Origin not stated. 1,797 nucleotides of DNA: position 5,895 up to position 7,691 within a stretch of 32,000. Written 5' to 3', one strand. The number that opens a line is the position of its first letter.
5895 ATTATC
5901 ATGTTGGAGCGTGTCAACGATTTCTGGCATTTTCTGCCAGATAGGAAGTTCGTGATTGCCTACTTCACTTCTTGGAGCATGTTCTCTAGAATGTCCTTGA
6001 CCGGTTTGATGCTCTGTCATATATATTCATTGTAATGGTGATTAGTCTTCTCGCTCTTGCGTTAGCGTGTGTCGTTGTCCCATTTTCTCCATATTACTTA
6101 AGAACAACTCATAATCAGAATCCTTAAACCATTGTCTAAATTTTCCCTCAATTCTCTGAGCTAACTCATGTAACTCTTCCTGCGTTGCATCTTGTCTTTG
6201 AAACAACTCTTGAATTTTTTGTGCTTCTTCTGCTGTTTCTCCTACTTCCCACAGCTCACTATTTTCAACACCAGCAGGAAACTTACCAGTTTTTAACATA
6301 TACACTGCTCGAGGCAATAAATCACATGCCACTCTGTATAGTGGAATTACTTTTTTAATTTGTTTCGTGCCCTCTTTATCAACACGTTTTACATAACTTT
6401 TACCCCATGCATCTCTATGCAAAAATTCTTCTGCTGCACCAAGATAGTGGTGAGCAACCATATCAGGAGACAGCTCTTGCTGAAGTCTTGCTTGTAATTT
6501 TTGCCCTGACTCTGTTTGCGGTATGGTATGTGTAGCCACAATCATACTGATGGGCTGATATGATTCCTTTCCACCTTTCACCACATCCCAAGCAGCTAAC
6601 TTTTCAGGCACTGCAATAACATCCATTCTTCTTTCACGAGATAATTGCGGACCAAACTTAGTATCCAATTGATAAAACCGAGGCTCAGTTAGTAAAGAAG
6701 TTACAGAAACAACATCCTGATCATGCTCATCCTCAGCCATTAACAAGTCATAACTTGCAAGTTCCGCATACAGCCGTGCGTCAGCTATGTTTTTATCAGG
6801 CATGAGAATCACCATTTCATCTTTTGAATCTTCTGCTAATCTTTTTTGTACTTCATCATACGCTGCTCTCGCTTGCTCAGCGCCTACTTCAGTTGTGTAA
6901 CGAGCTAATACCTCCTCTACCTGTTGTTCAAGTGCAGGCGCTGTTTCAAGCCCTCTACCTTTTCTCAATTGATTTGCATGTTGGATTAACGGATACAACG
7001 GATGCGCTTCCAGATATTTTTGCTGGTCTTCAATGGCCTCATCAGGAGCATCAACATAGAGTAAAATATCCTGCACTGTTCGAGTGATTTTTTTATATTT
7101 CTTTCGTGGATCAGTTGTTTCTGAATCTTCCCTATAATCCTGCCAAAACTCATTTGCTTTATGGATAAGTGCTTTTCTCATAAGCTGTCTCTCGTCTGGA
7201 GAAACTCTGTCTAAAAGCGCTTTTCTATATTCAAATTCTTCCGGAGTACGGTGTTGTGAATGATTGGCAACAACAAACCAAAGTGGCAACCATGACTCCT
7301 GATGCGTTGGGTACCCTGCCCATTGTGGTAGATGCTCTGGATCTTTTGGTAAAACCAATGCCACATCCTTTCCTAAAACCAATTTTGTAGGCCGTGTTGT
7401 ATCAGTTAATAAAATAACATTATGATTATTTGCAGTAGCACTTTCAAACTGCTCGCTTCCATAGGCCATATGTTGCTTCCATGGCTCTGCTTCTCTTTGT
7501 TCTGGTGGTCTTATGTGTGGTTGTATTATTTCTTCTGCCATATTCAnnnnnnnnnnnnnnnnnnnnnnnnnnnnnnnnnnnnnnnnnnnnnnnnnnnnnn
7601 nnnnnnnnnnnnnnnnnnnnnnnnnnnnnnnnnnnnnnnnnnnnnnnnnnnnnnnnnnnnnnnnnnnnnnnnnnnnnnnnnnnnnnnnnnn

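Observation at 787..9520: Four-gene operon (DHH-like/P-loop fusion, unknown, HrpA-like DEAH helicase, unknown) on a mobile element: candidate undescribed RNA/nucleotide-directed conflict system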

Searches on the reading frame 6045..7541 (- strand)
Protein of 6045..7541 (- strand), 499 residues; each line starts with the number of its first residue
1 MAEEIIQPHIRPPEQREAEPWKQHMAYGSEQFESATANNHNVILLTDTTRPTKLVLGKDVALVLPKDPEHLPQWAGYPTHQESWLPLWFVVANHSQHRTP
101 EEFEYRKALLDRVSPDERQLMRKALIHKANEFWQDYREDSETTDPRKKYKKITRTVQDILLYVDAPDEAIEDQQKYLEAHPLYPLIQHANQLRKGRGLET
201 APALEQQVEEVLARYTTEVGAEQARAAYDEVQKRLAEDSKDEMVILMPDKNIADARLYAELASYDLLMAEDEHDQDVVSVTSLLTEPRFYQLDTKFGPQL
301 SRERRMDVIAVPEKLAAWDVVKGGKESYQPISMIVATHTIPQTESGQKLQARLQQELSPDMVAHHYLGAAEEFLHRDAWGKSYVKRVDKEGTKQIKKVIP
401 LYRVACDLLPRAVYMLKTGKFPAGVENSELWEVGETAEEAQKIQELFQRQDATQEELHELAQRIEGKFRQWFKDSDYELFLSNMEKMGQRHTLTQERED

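Call 3: search_protein_families(library=pfam, proteins=[window:6045-7541:-], max_evalue=0.1)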
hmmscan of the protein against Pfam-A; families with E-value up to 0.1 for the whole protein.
window:6045-7541:- (499 aa): 1 family
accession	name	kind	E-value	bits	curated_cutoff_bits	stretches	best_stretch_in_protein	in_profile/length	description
PF03805.18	CLAG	-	0.064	11.3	24.5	1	453-497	666-710/1286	Cytoadherence-linked asexual protein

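Call 4: search_protein_families(library=padloc, proteins=[window:6045-7541:-], max_evalue=0.1)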
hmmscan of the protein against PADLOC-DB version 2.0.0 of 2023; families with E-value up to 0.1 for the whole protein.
window:6045-7541:- (499 aa): 0 families

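Call 5: search_protein_families(library=ncbifam, proteins=[window:6045-7541:-], max_evalue=0.1)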
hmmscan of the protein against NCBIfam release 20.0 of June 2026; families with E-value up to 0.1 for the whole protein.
window:6045-7541:- (499 aa): 1 family
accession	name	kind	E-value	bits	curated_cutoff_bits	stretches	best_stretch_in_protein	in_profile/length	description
NF008750.0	PRK11784.1-2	equivalog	0.017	14.2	241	1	190-270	231-311/346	tRNA 2-selenouridine(34) synthase MnmH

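Call 38: find_homologous_proteins(query=window:6045-7541:-, max_evalue=0.001)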
Query window:6045-7541:- (499 aa): 74 proteins with E <= 0.001 among 8000 candidates.
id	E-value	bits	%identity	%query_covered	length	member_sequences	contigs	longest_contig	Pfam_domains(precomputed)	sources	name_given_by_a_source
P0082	0.0e+0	1122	100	100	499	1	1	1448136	-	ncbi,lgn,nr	ncbi:hypothetical protein IPM65_04640 [Candidatus Roizmanbacteria bacterium]|nr:MAG: hypothetical pr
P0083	2.4e-230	783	70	98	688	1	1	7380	PF13328.13,PF01966.29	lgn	-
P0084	3.1e-230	783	70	96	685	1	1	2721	PF13328.13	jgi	-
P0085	5.6e-230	782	69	99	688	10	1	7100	PF13328.13,PF01966.29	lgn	-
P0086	9.3e-230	781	69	99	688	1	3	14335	PF13328.13,PF01966.29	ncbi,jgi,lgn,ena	ncbi:MAG: HD domain-containing protein [Candidatus Berkelbacteria bacterium]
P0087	5.4e-229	779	69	99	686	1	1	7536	PF13328.13,PF01966.29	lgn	-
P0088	6.4e-229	779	70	97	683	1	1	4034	PF13328.13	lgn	-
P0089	7.8e-229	778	70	97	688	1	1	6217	PF13328.13,PF01966.29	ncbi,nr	ncbi:MAG: HD domain-containing protein [Candidatus Omnitrophica bacterium]|nr:HD domain-containing p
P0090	1.4e-228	778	70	96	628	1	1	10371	PF13328.13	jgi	jgi:hypothetical protein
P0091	2.7e-228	777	70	97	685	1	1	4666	PF13328.13,PF01966.29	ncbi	-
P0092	3.8e-228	776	69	97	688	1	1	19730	PF13328.13,PF01966.29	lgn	-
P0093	8.2e-228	775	70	97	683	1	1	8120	PF13328.13,PF01966.29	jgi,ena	-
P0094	1.6e-227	774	70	97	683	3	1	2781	PF13328.13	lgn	-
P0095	2.3e-227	774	70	97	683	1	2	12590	PF13328.13,PF01966.29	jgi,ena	-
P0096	2.8e-227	773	70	97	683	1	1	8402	PF13328.13,PF01966.29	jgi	jgi:hypothetical protein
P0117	2.8e-173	595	55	95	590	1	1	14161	-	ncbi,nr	ncbi:hypothetical protein EOL96_05005 [Candidatus Saccharibacteria bacterium]|nr:hypothetical protei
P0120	2.6e-167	576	56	93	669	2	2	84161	-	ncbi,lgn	-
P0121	1.2e-162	560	54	94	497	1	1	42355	-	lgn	-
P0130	1.2e-117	412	49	87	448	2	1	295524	-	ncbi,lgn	-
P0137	4.6e-70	255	38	89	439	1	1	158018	-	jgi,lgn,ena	-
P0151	4.5e-60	222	36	86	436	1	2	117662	-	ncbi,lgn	-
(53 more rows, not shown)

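Call 39: find_encoding_contigs(protein=P0137, flank=10000, max_places=2)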
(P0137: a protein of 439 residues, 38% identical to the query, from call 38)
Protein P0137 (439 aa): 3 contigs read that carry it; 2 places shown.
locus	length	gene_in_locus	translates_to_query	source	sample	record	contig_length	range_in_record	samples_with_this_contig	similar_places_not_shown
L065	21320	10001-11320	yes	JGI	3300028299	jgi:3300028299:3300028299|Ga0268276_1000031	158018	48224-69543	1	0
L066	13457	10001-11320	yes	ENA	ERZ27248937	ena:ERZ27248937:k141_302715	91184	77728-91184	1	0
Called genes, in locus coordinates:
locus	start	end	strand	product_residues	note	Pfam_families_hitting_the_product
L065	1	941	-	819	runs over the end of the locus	PF00133:tRNA-synt_1, PF01406:tRNA-synt_1e (faint), PF09334:tRNA-synt_1g, PF13603:tRNA-synt_1_2, PF00133:tRNA-synt_1, PF08264:Anticodon_1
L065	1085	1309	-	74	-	-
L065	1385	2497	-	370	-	PF01926:MMR_HSR1, PF02421:FeoB_N, PF06071:YchF-GTPase_C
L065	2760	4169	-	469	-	PF00479:G6PD_N, PF02781:G6PD_C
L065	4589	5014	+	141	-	-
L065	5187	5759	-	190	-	-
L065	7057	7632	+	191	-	-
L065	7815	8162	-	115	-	-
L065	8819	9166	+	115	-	-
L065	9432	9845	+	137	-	-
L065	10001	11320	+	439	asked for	-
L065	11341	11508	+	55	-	-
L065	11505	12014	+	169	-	PF13328:HD_4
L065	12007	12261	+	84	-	-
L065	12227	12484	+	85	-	-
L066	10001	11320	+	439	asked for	-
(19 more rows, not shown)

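Call 40: find_encoding_contigs(protein=P0130, flank=10000, max_places=2)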
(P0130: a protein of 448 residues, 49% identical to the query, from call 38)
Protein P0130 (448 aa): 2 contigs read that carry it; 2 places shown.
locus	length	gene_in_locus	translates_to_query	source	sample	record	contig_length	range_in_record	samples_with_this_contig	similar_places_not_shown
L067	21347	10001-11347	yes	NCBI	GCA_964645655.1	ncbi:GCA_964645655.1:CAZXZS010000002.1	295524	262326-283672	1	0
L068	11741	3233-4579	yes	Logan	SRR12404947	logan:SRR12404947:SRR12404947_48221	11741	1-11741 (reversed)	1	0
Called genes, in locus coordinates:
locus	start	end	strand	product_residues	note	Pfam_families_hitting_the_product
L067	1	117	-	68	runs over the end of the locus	PF06114:Peptidase_M78 (weak)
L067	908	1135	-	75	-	-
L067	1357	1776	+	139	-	-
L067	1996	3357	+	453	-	PF02195:ParB_N, PF01555:N6_N4_Mtase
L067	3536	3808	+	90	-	-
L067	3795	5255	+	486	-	-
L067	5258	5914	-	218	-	-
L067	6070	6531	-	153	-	PF03703:bPH_2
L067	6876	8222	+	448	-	PF00239:Resolvase, PF07508:Recombinase, PF13408:Zn_ribbon_recom (weak)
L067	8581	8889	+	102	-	PF09620:Cas_csx3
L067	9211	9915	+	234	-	-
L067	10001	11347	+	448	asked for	-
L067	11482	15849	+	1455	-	PF00270:DEAD, PF04851:ResIII (weak), PF00271:Helicase_C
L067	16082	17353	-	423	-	PF13173:AAA_14, PF13635:DUF4143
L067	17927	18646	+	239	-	-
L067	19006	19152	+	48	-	-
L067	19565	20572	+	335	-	PF00078:RVT_1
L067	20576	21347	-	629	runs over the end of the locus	PF10593:Z1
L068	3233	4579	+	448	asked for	-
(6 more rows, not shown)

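Call 41: find_encoding_contigs(protein=P0120, flank=10000, max_places=2)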
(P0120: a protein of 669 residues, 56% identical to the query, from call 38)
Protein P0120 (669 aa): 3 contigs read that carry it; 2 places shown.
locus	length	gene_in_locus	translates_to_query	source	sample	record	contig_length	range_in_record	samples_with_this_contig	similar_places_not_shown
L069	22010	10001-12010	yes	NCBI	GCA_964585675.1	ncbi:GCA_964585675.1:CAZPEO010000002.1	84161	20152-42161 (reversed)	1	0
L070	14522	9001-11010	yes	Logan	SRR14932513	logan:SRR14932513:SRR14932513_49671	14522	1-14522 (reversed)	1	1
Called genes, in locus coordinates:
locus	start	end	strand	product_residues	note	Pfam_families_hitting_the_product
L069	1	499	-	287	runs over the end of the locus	PF12697:Abhydrolase_6, PF00561:Abhydrolase_1, PF12146:Hydrolase_4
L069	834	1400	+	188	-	PF01797:Y1_Tnp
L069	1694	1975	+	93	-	-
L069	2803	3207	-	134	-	PF13683:rve_3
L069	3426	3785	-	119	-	PF13384:HTH_23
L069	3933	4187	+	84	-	-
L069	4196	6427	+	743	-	-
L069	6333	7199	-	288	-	PF01978:TrmB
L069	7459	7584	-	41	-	-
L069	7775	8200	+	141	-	-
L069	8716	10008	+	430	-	PF09620:Cas_csx3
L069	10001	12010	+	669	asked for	-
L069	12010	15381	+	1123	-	PF00270:DEAD, PF00271:Helicase_C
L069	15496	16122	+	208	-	-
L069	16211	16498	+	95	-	-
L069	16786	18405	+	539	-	-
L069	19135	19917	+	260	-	-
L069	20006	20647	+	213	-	-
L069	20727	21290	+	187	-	-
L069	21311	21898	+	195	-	PF00702:Hydrolase, PF13419:HAD_2, PF13242:Hydrolase_like (weak)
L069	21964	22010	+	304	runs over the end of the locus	PF01149:Fapy_DNA_glyco, PF06831:H2TH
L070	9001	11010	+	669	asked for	-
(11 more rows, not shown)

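Call 63: search_protein_families(library=pfam, proteins=[L067:9211-9912:+, L069:8716-10005:+, L069:10001-12007:+, L067:11482-15846:+, L069:15496-16119:+, L069:16786-18402:+, L067:8581-8886:+], max_evalue=0.05)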
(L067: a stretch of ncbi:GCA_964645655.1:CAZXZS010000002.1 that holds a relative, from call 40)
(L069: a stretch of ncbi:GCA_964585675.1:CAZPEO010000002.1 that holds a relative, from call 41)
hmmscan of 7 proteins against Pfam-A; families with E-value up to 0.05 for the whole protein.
L067:9211-9912:+ (234 aa): 3 families
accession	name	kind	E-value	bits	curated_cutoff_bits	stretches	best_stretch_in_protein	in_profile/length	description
PF19975.5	DO-GTPase1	-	0.0037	17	27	1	16-41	2-24/271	Double-GTPase 1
PF01926.29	MMR_HSR1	-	0.012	16.2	21.9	0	14-104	2-55/113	50S ribosome-binding GTPase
PF19993.5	DO-GTPase2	-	0.014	15.5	27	1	13-38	2-27/226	Double-GTPase 2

L069:8716-10005:+ (430 aa): 2 families
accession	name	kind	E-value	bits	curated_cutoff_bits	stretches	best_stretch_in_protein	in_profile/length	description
PF09620.15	Cas_csx3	-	1.9e-09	37.7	21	1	358-423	4-70/78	CRISPR-associated protein (Cas_csx3)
PF00519.23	PPV_E1_C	-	0.043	13.4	26.5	0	41-83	122-160/289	Papillomavirus helicase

L069:10001-12007:+ (669 aa): 0 families

L067:11482-15846:+ (1455 aa): 7 families
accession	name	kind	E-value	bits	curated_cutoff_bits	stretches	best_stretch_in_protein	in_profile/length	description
PF00271.37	Helicase_C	-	3.6e-21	75.9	23.5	1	195-321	3-109/110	Helicase conserved C-terminal domain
PF00270.35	DEAD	-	1.8e-13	51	26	1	8-155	11-162/167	DEAD/DEAH box helicase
PF04851.21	ResIII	-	5.2e-07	30.2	22.5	1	6-118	17-134/164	Type III restriction enzyme, res subunit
PF24948.1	Citrate_synth_N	-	0.019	14.8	83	0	996-1063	140-207/232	ATP-citrate synthase ATP-grasp domain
PF20720.3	nSTAND3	-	0.022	14.9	27.2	0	2-47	8-51/155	Novel STAND NTPase 3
PF22590.2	Cas3-like_C_2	-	0.044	14.5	27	0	218-321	45-104/106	CRISPR-associated nuclease/helicase Cas3, C-terminal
PF19757.4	DUF6244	-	0.048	14.6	31.6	0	617-641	22-46/87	Family of unknown function (DUF6244)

L069:15496-16119:+ (208 aa): 0 families

L069:16786-18402:+ (539 aa): 1 family
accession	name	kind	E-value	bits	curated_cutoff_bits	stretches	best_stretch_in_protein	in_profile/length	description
PF04402.19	SIMPL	-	0.0013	19.5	25.2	0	336-367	119-150/205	Protein of unknown function (DUF541)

L067:8581-8886:+ (102 aa): 1 family
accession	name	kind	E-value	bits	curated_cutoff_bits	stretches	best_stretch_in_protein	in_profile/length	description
PF09620.15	Cas_csx3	-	3.7e-18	65.6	21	1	42-98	21-78/78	CRISPR-associated protein (Cas_csx3)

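Call 66: predict_structure(alignment_id=A5)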
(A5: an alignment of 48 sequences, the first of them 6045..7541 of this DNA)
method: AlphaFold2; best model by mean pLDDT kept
length: 499 residues; sequences in the alignment: 48
mean_pLDDT: 92.9   pTM: 0.87
mean pLDDT of the five models: 92.9, 92.8, 92.7, 92.2, 91.8
residues with pLDDT >= 90: 429; 70-90: 46; 50-70: 7; < 50: 17
segments of 3 or more residues with pLDDT < 50: 1-3, 5-15, 497-499
pLDDT, mean of each block of 10 residues (from residue 1): 46 58 90 85 94 95 96 86 88 96 97 96 97 94 92 94 94 96 96 95 98 97 98 89 93 96 96 95 96 90 95 97 91 98 97 98 99 96 96 96 98 98 97 98 97 97 98 98 96 63
secondary structure, 60 per line:
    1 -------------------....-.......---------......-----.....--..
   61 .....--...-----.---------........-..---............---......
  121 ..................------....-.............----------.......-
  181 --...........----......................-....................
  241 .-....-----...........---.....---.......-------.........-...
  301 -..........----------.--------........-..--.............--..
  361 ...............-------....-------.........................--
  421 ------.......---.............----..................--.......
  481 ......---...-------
elements in order: H20-23 E25-27 H28-31 E41-46 E52-56 E59-65 H87-93 H100-111 H115-138 H145-148 H150-162 H173-179 H183-193 H198-219 H221-241 E243-246 H252-262 E266-270 E274-280 E288-296 E302-311 H331-338 H344-356 H359-375 H383-386 H394-418 H427-433 H437-449 H454-471 H474-486

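Call 70: fold_search(model_id=the predicted structure, library=pdb)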
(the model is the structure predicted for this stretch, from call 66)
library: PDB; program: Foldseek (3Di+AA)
matches with E <= 10: 154; with E <= 0.001: 0
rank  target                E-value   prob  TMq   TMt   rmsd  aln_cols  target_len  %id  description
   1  1kny_A                2.2e-02  0.97  0.22  0.37  10.0       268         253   11  KANAMYCIN NUCLEOTIDYLTRANSFERASE (released 1996-08-17)
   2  6un8_A                2.4e-02  0.98  0.23  0.38  10.1       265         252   11  Wild type ANT bound to neomycin (released 2020-05-06)
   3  6nmk_A                2.9e-02  0.96  0.23  0.38   9.9       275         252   12  Binary complex structure of the T130K mutant of ANT-4'' with Neomycin (released 2020-01-15)
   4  4ebk_A                3.1e-02  0.66  0.17  0.27  12.4       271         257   14  Crystal structure of aminoglycoside 4'-O-adenylyltransferase ANT(4')-IIb, tobramycin-bound (released 2012-04-04)
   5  6p01_A                3.2e-02  0.99  0.27  0.44   6.8       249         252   14  Apo structure of the E52D mutant of ANT-4 (released 2020-01-29)
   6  6un8_B                3.2e-02  0.98  0.25  0.41   7.1       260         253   12  Wild type ANT bound to neomycin (released 2020-05-06)
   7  6p06_A                4.1e-02  0.99  0.26  0.43   6.9       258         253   11  Ternary structure of the E52D mutant of ANT-4 with Neomycin and AMPCPP (released 2020-01-29)
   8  9dbi_A                4.5e-02  0.94  0.21  0.39   9.4       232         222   15  Structure of Hailong HalB D21A/D23A mutant (released 2025-05-07)
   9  9dbi_D                9.2e-02  0.90  0.23  0.44   7.8       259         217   11  Structure of Hailong HalB D21A/D23A mutant (released 2025-05-07)
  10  9dbi_C                9.2e-02  0.87  0.23  0.42   7.7       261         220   11  Structure of Hailong HalB D21A/D23A mutant (released 2025-05-07)
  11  4ebj_A                1.0e-01  0.44  0.17  0.26  12.2       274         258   14  Crystal structure of aminoglycoside 4'-O-adenylyltransferase ANT(4')-IIb, apo (released 2012-04-04)
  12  8fin_B                9.7e-01  0.14  0.10  0.20  14.8       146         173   19  Multi-state design of two-state switchable hinge proteins (released 2023-08-16)
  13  3u96_A                1.4e+00  0.04  0.07  0.10  18.2       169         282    9  Crystal Structure of YopHQ357F(Catalytic Domain, Residues 163-468) in complex with pNCS (released 2012-08-29)
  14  6jyj_B                1.6e+00  0.03  0.09  0.12  19.3       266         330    8  Crystal structure of FAM46B (TENT5B) (released 2020-03-04)
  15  2ihm_A                1.6e+00  0.04  0.08  0.12  16.3       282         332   13  Polymerase mu in ternary complex with gapped 11mer DNA duplex and bound incoming nucleotide (released 2006-12-12)
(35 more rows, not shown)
